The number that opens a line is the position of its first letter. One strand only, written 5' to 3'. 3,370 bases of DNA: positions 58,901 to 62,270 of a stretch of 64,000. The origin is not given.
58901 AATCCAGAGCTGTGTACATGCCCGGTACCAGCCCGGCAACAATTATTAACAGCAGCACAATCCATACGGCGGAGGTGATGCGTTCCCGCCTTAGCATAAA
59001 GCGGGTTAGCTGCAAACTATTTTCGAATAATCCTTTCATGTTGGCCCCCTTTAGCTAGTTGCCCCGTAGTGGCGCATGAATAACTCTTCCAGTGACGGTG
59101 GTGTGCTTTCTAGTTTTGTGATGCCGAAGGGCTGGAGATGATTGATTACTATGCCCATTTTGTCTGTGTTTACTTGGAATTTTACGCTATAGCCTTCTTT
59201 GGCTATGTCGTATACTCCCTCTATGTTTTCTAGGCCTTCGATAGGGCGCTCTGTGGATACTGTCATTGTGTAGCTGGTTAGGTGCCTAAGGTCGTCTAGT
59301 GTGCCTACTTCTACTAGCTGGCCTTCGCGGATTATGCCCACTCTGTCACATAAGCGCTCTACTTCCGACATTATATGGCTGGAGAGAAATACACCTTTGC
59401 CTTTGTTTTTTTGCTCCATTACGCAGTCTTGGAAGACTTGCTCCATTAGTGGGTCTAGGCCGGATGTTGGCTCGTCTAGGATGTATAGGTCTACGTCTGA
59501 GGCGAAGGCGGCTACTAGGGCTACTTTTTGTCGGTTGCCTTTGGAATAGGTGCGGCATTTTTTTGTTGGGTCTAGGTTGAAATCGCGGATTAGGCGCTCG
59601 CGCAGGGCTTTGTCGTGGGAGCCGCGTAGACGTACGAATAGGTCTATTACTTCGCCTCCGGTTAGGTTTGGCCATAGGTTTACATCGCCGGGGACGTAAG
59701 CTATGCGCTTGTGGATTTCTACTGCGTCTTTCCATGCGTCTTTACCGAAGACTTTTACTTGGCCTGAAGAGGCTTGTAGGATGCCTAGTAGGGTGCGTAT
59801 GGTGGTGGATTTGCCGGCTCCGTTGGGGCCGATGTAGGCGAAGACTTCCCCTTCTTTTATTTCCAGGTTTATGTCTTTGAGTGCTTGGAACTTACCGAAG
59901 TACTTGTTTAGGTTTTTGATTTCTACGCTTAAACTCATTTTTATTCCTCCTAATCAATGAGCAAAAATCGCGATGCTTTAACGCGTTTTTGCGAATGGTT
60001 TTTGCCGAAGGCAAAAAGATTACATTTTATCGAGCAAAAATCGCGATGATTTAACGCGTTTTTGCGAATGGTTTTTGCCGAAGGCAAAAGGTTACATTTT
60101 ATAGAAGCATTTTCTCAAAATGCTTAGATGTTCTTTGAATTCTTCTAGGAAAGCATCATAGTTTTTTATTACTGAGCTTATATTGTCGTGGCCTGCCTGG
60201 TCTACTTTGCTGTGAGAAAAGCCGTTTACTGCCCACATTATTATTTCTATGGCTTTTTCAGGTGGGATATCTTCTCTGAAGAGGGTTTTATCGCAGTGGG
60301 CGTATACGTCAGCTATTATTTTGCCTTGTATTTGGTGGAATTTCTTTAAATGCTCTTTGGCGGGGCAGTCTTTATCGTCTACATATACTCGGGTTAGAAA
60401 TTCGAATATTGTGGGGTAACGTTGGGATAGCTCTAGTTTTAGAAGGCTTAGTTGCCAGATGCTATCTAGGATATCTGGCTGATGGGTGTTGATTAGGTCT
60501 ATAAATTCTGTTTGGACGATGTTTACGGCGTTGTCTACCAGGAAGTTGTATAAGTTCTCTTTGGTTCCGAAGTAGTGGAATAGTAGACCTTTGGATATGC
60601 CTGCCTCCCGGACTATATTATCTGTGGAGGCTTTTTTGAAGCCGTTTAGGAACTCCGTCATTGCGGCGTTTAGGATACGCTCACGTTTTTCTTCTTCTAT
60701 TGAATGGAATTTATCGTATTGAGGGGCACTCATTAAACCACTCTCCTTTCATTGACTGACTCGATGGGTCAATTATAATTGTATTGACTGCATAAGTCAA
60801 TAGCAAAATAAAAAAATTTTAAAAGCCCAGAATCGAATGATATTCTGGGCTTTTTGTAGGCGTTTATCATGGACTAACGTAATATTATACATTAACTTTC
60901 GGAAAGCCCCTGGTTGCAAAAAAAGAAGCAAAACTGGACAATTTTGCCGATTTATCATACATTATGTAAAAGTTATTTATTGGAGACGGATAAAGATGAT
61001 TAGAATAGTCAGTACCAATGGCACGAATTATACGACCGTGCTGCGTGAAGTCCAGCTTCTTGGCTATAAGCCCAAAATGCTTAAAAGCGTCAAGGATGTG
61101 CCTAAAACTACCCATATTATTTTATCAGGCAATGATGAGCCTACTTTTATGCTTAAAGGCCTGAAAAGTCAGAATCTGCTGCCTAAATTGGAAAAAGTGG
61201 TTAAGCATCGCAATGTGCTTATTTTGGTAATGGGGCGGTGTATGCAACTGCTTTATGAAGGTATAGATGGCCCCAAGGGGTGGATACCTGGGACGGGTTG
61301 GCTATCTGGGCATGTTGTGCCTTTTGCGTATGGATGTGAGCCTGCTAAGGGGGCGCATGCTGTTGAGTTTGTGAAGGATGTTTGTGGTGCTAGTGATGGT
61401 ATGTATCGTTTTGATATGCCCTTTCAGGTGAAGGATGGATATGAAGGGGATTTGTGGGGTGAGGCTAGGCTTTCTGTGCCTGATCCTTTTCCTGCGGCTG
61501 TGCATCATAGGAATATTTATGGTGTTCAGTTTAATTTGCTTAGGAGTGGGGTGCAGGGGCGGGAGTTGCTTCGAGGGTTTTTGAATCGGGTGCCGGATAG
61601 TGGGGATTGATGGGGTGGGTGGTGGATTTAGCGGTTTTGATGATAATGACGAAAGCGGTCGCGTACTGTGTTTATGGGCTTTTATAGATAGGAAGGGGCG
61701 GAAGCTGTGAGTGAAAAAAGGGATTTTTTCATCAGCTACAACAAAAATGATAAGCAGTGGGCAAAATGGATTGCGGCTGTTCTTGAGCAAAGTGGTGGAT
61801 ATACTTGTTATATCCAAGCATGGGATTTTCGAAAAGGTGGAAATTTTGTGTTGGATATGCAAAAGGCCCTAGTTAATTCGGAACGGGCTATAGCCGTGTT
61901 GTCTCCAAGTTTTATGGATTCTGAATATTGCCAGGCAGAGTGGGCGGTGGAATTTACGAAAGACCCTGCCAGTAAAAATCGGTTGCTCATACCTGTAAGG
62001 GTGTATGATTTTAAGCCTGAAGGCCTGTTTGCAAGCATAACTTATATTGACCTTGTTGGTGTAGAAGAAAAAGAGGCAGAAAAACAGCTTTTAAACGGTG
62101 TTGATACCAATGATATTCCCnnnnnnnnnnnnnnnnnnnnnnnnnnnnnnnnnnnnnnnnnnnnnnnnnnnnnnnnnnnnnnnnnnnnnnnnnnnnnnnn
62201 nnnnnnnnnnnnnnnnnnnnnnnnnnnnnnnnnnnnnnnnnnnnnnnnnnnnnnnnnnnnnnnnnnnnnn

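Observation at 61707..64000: TIR-NB-ARC-TPR STAND (bacterial NLR-like) gene running off the window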

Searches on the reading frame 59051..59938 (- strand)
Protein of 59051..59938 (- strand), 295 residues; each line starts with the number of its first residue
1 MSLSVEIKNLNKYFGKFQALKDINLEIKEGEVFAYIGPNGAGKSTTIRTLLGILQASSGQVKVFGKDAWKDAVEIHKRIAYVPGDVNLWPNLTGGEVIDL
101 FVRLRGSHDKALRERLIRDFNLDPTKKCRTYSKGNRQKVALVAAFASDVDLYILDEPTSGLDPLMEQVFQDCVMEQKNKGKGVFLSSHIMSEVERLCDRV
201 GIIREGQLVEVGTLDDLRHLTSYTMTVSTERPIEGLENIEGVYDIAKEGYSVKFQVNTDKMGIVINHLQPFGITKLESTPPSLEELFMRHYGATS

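Call 9: search_protein_families(library=pfam, proteins=[window:59051-59938:-], max_evalue=0.001)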
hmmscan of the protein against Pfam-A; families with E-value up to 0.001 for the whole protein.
window:59051-59938:- (295 aa): 5 families
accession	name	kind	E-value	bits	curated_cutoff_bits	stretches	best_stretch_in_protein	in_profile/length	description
PF00005.33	ABC_tran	-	1.5e-27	97.3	25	1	20-159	1-137/137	ABC transporter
PF13304.12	AAA_21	-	2e-11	44.9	27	1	131-191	238-301/304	AAA domain, putative AbiEii toxin, Type IV TA system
PF13732.12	DrrA1-3_C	-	5.3e-07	30.7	27.4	1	212-290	1-80/81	ATP-binding protein DrrA1-3-like, C-terminal domain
PF13476.12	AAA_23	-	3e-05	25.2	27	1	5-127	2-101/201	AAA domain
PF13401.12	AAA_22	-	6.8e-05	23.6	27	0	34-141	9-71/130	AAA domain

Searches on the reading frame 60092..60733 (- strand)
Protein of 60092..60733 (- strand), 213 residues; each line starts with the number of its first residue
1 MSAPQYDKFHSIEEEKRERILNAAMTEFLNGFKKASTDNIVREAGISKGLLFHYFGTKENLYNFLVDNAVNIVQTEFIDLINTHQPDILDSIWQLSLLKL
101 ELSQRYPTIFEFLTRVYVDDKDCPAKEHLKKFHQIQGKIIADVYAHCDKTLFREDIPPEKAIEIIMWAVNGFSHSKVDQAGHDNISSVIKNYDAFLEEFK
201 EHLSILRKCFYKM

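Call 9: search_protein_families(library=pfam, proteins=[window:60092-60733:-], max_evalue=0.001)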
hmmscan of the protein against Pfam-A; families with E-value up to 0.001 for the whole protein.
window:60092-60733:- (213 aa): 1 family
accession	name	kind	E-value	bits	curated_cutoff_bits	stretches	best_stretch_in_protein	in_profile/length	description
PF00440.29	TetR_N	-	8.5e-12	45.1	24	1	20-62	1-44/47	Bacterial regulatory proteins, tetR family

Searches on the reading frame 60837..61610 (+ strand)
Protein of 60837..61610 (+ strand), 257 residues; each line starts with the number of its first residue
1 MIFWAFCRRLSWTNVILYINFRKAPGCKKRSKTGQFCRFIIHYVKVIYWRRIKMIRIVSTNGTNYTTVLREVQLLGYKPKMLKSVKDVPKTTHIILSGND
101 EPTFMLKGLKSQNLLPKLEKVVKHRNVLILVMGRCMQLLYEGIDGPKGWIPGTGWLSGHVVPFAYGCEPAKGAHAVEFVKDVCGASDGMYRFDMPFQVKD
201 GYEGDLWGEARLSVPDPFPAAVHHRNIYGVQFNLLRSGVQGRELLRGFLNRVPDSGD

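Call 9: search_protein_families(library=pfam, proteins=[window:60837-61610:+], max_evalue=0.001)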
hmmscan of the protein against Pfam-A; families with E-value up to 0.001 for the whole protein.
window:60837-61610:+ (257 aa): 0 families

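Call 39: search_protein_families(library=padloc, proteins=[window:60837-61610:+], max_evalue=0.001)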
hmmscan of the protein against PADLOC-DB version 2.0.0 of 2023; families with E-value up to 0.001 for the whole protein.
window:60837-61610:+ (257 aa): 0 families

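Call 73: search_protein_families(library=ncbifam, proteins=[window:60837-61610:+], max_evalue=0.00001)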
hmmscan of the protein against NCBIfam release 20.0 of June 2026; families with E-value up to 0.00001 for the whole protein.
window:60837-61610:+ (257 aa): 1 family
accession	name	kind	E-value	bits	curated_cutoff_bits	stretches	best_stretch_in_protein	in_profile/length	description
TIGR01855.1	IMP_synth_hisH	equivalog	2.7e-10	40.4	105.4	1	55-249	1-196/198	imidazole glycerol phosphate synthase subunit HisH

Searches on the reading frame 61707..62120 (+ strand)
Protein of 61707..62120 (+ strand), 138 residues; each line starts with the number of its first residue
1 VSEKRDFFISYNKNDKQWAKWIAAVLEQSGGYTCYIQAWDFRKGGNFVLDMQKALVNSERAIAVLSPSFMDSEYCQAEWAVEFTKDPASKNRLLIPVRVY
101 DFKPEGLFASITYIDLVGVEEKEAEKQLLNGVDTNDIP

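Call 16: search_solved_structures(query=window:61707-62120:+, max_evalue=1, show_alignments=5)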
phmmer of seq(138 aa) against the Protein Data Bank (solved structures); distinct sequences matched with E-value up to 1: 50.
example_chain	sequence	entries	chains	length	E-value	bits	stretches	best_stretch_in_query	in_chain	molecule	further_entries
7ylf_A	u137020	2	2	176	3.1e-08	37.2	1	5-105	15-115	Toll-like receptor 15 | Toll-like receptor 2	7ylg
4om7_A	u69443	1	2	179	6.1e-05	26.5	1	7-79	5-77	Toll-like receptor 6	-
1fyv_A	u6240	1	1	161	7.9e-05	26.2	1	7-79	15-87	TOLL-LIKE RECEPTOR 1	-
7nuw_A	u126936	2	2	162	8e-05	26.1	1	7-79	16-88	Toll-like receptor 1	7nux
7nt7_A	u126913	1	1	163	8.2e-05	26.1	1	7-79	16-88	Toll-like receptor 1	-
3ub4_A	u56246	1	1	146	0.00012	25.6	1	5-92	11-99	Toll/interleukin-1 receptor domain-containing adapter protein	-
4lqd_A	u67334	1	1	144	0.00016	25.2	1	5-91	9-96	Toll/interleukin-1 receptor domain-containing adapter protein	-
2y92_A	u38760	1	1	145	0.00016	25.2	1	5-91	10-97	TOLL/INTERLEUKIN-1 RECEPTOR DOMAIN-CONTAINING ADAPTER PROTEIN,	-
8jzm_A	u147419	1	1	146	0.00016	25.1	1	5-91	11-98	Toll/interleukin-1 receptor domain-containing adapter protein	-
3ub2_A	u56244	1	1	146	0.00016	25.1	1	5-91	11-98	Toll/interleukin-1 receptor domain-containing adapter protein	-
4fz5_A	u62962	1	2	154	0.00019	24.9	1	5-91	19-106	Toll/interleukin-1 receptor domain-containing adapter protein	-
5uzb_A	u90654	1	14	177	0.00026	24.5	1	5-91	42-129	Toll/interleukin-1 receptor domain-containing adapter protein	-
4w8h_A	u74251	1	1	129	0.00036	24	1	6-78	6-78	Toll-receptor-related 2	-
4w8g_A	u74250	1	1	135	0.0004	23.9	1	6-78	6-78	Toll-receptor-related 2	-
3ub3_A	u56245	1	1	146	0.00056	23.4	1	9-91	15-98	Toll/interleukin-1 receptor domain-containing adapter protein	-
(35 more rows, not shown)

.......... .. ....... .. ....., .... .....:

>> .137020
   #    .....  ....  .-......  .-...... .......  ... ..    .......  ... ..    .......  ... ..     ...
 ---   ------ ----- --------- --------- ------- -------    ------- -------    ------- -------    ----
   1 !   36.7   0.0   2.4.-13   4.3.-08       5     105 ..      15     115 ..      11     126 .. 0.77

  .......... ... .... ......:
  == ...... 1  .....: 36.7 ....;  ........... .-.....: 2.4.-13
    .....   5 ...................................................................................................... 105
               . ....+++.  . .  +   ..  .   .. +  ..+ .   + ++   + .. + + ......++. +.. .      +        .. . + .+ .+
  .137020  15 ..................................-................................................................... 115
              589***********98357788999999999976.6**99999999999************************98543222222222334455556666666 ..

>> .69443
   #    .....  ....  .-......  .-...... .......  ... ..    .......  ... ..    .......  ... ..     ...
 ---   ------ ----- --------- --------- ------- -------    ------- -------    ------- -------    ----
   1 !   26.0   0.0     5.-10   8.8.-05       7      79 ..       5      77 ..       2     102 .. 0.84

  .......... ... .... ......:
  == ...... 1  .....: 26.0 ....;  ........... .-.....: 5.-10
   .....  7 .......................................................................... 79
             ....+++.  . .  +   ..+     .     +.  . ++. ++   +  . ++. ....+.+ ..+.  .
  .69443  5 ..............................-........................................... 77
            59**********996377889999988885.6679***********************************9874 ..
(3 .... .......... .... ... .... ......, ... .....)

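Call 63: search_solved_structures(query=A3, max_evalue=0.01, show_alignments=0)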
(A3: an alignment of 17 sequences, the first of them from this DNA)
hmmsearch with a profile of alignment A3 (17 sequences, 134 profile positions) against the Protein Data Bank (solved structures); distinct sequences matched with E-value up to 0.01: 66 (the best 60 are shown).
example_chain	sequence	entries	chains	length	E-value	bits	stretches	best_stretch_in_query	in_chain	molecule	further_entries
7ylf_A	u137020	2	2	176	8.4e-14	54.9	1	6-105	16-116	Toll-like receptor 15 | Toll-like receptor 2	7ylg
4om7_A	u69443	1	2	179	2e-11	47.2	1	8-96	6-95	Toll-like receptor 6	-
6wt6_A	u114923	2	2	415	3.3e-11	46.5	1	8-117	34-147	Metazoan TIR-STING fusion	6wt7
4w8h_A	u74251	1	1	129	5.2e-11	45.9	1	6-118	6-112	Toll-receptor-related 2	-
1fyv_A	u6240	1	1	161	5.3e-11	45.9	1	7-95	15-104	TOLL-LIKE RECEPTOR 1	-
7nuw_A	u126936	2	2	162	5.4e-11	45.8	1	7-95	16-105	Toll-like receptor 1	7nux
7nt7_A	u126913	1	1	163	5.4e-11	45.8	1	7-95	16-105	Toll-like receptor 1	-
4w8g_A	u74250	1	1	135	6.1e-11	45.7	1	6-118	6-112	Toll-receptor-related 2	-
1fyw_A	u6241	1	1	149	1.4e-10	44.5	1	6-104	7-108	TOLL-LIKE RECEPTOR 2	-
1fyx_A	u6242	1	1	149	3.3e-10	43.3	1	6-104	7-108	TOLL-LIKE RECEPTOR 2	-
1o77_A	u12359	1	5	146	1.7e-09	41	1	7-104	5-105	TOLL-LIKE RECEPTOR 2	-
7uxr_A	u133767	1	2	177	3.2e-09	40.1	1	4-102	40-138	TIR domain protein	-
7fcj_A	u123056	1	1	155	7.6e-09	38.9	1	6-80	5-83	SIGIRR protein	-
7fcl_A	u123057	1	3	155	1.3e-08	38.1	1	6-80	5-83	SIGIRR protein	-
4dom_A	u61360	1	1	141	1.6e-08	37.9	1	4-109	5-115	Myeloid differentiation primary response protein MyD88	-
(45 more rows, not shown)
